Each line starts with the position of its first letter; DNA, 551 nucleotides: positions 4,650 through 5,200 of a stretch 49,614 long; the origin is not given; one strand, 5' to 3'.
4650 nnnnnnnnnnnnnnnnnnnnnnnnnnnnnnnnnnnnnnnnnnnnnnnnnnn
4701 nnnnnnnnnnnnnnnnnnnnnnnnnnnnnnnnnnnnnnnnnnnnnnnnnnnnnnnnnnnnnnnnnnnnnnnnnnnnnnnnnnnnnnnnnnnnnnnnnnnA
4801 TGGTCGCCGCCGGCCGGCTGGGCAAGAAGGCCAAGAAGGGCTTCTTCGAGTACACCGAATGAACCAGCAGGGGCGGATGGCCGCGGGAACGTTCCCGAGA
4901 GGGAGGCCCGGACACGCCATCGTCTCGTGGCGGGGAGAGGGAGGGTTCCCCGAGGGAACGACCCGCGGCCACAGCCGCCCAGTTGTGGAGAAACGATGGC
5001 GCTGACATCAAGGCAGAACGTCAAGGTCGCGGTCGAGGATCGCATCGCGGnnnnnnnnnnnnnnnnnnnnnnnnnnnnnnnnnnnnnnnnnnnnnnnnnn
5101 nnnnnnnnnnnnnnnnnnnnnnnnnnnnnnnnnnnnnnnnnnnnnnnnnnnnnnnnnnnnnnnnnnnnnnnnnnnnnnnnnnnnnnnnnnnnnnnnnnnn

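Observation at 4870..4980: GC-rich palindromic element of 111 nt with two embedded SD-like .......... boxes fills an intra-operon gap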

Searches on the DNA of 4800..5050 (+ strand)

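Call 26: search_rna_families(source=window, start=4800, end=5050, threshold=evalue, max_evalue=10)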
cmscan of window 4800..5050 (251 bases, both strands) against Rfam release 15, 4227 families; matches with E-value up to 10: 2.
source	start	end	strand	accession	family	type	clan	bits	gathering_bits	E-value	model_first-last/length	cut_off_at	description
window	4883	4966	+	RF00946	mir-1225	Gene; miRNA;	-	16.2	91.5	6.1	1-90/90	no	mir-1225 microRNA precursor family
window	4885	4951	-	RF02985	ftsZ-DE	Gene; sRNA;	-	14.6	72.2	1.7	1-69/69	no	ftsZ-DE RNA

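Call 82: search_dna_similar(query=window:4866-4984:+, collection=plasmids, mode=distant, max_evalue=0.001, max_rows=10)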
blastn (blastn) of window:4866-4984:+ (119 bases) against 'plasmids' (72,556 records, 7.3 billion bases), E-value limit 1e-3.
No match.

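Call 83: search_dna_similar(query=window:4866-4984:+, collection=phages, mode=distant, max_evalue=0.001, max_rows=10)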
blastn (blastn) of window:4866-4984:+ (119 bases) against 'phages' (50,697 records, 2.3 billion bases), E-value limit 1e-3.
No match.
